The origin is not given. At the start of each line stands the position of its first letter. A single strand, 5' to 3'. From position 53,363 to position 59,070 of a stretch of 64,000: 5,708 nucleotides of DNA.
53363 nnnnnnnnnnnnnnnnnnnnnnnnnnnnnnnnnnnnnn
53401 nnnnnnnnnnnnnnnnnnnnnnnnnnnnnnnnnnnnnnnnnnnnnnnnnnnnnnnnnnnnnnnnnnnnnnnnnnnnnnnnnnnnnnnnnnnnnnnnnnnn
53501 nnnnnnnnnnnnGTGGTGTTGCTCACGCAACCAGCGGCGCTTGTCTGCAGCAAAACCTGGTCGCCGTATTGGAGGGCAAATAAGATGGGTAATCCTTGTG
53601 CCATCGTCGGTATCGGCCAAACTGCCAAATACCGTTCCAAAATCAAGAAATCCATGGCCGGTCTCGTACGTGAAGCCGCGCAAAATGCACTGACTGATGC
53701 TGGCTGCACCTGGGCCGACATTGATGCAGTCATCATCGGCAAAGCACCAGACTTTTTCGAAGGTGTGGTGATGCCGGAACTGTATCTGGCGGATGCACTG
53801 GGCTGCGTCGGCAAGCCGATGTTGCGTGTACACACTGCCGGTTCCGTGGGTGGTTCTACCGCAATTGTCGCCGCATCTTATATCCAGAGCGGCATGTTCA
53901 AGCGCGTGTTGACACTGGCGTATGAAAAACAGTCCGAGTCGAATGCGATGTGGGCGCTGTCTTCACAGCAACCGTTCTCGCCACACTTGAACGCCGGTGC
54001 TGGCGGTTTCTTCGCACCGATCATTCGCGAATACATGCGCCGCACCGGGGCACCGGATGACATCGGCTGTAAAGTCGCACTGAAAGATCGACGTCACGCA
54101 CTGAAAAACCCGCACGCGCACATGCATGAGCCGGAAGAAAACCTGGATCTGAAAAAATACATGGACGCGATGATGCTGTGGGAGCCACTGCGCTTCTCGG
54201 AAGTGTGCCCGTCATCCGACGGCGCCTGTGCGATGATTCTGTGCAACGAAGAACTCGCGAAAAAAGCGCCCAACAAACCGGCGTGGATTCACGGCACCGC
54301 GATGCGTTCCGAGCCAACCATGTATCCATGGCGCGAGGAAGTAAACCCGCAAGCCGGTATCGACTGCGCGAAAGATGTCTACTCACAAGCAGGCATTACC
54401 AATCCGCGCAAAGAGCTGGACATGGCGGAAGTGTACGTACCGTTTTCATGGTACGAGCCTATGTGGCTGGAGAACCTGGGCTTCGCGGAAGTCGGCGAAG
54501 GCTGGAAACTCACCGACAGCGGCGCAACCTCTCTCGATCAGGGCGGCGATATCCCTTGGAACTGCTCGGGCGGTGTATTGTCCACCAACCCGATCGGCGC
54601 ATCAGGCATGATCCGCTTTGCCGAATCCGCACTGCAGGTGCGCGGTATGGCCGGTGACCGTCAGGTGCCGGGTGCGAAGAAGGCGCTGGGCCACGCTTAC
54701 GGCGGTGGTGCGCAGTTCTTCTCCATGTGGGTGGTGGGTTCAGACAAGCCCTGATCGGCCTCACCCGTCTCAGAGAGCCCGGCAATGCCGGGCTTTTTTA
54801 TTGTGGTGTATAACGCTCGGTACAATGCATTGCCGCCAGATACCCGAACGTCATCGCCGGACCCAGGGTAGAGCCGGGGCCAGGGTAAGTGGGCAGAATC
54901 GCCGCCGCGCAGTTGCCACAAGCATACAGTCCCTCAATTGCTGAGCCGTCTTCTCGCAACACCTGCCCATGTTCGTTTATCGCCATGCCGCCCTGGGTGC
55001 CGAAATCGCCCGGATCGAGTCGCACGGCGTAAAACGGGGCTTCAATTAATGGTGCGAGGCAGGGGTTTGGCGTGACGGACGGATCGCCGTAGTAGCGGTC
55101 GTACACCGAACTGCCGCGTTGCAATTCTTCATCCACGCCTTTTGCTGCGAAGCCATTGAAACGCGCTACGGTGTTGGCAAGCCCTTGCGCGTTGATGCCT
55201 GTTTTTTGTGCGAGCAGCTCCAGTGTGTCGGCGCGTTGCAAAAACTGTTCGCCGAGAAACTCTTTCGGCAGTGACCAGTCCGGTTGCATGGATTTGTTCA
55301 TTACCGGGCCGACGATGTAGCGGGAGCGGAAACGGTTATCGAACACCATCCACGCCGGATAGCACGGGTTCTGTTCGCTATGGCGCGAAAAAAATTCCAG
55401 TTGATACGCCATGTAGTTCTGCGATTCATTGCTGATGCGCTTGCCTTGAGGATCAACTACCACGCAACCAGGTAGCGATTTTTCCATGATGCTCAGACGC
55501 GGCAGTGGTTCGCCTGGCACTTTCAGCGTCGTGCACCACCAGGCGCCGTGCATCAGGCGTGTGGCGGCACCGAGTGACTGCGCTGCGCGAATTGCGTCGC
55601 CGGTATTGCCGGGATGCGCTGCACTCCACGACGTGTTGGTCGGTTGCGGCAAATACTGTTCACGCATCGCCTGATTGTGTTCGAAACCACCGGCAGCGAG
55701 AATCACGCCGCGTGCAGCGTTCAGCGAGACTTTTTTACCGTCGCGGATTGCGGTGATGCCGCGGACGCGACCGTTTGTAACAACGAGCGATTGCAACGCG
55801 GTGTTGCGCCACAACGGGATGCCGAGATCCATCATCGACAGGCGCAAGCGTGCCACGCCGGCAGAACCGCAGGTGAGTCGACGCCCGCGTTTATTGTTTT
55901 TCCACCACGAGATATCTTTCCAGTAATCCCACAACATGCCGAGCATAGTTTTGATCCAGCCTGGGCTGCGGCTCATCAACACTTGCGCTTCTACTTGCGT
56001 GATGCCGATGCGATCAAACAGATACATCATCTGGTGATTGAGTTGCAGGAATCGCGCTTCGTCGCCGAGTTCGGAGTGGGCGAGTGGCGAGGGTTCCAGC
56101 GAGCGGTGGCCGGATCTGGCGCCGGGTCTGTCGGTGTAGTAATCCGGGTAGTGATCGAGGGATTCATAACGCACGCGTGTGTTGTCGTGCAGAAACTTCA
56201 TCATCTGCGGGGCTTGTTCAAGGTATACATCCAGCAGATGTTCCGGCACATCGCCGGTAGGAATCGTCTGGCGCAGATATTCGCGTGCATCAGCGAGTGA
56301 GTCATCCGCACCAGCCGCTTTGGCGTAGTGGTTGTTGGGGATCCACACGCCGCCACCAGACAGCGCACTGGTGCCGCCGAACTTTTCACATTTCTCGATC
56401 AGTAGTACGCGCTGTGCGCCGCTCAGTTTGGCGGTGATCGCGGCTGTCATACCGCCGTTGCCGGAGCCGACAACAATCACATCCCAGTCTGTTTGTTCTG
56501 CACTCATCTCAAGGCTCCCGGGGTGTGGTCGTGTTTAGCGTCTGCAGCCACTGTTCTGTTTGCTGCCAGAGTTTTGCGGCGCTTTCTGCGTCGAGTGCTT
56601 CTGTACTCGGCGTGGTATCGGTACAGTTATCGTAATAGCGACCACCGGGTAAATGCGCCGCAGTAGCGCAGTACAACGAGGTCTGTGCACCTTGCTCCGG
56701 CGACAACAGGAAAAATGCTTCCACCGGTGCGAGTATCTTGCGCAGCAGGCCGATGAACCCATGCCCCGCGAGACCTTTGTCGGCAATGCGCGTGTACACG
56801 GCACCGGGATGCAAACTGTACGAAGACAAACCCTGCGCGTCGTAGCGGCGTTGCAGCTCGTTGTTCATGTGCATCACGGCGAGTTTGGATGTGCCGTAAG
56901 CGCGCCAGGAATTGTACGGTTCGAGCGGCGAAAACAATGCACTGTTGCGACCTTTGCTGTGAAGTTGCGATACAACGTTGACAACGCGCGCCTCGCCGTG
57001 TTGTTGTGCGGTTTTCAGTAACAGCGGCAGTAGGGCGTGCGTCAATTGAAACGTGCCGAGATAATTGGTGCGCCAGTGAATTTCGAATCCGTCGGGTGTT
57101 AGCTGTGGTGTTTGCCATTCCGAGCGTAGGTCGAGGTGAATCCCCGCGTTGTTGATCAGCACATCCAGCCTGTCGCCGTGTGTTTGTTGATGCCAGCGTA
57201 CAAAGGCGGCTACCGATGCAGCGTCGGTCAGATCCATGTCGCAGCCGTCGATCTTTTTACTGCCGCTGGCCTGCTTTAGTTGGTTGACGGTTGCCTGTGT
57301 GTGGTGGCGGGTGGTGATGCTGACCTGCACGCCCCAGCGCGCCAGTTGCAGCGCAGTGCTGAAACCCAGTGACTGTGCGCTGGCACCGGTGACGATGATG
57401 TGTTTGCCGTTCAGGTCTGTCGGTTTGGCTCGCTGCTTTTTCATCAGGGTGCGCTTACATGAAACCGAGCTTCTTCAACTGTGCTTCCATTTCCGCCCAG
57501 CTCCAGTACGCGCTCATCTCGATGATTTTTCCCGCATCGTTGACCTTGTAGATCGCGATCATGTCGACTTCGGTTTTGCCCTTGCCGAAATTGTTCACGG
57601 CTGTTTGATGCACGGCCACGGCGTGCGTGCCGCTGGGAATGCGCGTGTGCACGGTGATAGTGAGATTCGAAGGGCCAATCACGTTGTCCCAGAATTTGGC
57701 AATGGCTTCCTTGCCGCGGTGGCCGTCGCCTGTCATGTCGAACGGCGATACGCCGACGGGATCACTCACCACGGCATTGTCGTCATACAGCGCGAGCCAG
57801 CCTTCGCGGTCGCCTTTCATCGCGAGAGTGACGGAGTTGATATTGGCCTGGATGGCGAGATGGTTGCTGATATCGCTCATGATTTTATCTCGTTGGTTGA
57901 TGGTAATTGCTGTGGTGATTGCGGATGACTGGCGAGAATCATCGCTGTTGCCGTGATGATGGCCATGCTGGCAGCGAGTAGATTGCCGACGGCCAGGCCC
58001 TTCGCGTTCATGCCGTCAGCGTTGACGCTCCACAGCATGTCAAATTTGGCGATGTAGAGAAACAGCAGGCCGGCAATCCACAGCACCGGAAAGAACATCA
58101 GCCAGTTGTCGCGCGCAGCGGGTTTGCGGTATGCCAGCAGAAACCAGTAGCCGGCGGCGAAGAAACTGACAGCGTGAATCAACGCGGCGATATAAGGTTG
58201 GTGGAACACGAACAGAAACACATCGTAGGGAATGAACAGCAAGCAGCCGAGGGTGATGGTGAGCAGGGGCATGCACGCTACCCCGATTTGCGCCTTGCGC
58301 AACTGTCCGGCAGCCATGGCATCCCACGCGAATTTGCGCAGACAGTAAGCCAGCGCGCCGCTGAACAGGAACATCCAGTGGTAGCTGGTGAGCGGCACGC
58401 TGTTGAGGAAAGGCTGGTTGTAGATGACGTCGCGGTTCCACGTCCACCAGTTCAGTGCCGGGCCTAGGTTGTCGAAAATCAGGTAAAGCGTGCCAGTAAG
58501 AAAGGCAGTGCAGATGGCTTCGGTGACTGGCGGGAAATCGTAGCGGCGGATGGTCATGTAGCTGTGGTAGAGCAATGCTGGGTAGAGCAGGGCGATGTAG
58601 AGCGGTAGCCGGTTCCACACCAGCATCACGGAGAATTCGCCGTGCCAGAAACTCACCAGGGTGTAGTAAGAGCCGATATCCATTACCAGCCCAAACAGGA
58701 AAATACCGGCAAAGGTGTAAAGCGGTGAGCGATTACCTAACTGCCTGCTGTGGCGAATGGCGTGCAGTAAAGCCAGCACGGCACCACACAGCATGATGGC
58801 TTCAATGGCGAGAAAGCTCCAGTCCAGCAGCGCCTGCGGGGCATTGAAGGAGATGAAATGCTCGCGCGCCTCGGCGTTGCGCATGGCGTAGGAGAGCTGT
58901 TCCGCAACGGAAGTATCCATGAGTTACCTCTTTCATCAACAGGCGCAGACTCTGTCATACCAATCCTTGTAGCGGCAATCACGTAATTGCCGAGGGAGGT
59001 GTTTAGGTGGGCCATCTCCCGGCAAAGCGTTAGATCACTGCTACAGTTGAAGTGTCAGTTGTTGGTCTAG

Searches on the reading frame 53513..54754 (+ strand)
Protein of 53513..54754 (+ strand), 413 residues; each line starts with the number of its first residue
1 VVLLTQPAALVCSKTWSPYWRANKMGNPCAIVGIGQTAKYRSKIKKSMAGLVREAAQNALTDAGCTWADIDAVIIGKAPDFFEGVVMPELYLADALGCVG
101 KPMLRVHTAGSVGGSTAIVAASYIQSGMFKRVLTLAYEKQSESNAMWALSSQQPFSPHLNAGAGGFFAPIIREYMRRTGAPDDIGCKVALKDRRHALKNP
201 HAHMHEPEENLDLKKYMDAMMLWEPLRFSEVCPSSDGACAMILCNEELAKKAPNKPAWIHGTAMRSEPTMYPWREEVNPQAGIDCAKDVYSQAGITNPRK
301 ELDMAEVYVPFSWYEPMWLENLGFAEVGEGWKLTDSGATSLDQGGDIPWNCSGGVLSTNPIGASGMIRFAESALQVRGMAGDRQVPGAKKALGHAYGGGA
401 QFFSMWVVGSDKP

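Call 49: search_protein_families(library=pfam, max_evalue=0.0001, proteins=[window:53513-54754:+])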
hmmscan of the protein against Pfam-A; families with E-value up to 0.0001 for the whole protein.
window:53513-54754:+ (413 aa): 2 families
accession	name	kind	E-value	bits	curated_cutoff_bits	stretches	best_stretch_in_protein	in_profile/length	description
PF22691.2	Thiolase_C_1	-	5.1e-29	101.3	28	1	280-403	18-137/144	Thiolase C-terminal domain-like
PF00108.29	Thiolase_N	-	2.8e-05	24.1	26.4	0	44-146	19-121/260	Thiolase, N-terminal domain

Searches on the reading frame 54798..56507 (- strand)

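Call 49: search_protein_families(library=pfam, max_evalue=0.0001, proteins=[window:54798-56507:-])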
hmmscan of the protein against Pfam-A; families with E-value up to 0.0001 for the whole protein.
window:54798-56507:- (569 aa): 5 families
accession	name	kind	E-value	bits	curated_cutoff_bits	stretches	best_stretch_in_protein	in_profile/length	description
PF00890.30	FAD_binding_2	-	3.9e-77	260.6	20.4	1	9-548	1-414/414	FAD binding domain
PF12831.13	FAD_oxidored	-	1.6e-09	38.1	27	1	9-67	1-57/416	FAD dependent oxidoreductase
PF01266.30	DAO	-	3.3e-08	33.9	27.9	1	9-95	1-93/353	FAD dependent oxidoreductase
PF03486.20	HI0933_like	-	8.3e-07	29.1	50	1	9-55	2-47/244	HI0933-like protein Rossmann domain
PF07992.20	Pyr_redox_2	-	9.6e-06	25.7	26.1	0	9-43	2-31/291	Pyridine nucleotide-disulphide oxidoreductase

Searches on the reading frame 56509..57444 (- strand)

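Call 49: search_protein_families(library=pfam, max_evalue=0.0001, proteins=[window:56509-57444:-])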
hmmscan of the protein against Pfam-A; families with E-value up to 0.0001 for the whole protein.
window:56509-57444:- (311 aa): 3 families
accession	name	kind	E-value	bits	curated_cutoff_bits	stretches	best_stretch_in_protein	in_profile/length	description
PF00106.31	adh_short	-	3.7e-29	102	26.6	1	14-222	1-188/195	short chain dehydrogenase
PF13561.12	adh_short_C2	-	6.6e-19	68.9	27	1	21-223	2-183/236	Enoyl-(Acyl carrier protein) reductase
PF01370.27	Epimerase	-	9e-06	25.7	20.9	1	16-205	1-164/240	NAD dependent epimerase/dehydratase family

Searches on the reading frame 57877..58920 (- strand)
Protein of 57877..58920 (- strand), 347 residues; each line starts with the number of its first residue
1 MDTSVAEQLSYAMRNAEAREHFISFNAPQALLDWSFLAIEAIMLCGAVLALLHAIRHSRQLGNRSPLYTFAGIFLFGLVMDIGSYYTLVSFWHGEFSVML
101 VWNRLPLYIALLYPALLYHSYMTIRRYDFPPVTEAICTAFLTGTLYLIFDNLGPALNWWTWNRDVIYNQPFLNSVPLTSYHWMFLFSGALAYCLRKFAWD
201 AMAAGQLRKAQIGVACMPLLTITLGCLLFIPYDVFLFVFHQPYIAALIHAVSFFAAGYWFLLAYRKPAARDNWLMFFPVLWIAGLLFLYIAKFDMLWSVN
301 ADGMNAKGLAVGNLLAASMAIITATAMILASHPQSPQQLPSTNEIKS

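Call 49: search_protein_families(library=pfam, max_evalue=0.0001, proteins=[window:57877-58920:-])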
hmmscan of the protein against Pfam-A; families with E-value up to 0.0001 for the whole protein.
window:57877-58920:- (347 aa): 1 family
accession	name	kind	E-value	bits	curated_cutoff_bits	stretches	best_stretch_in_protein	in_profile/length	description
PF25085.1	DUF7802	-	4e-13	49.5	27.4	1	34-197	53-214/425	Domain of unknown function (DUF7802)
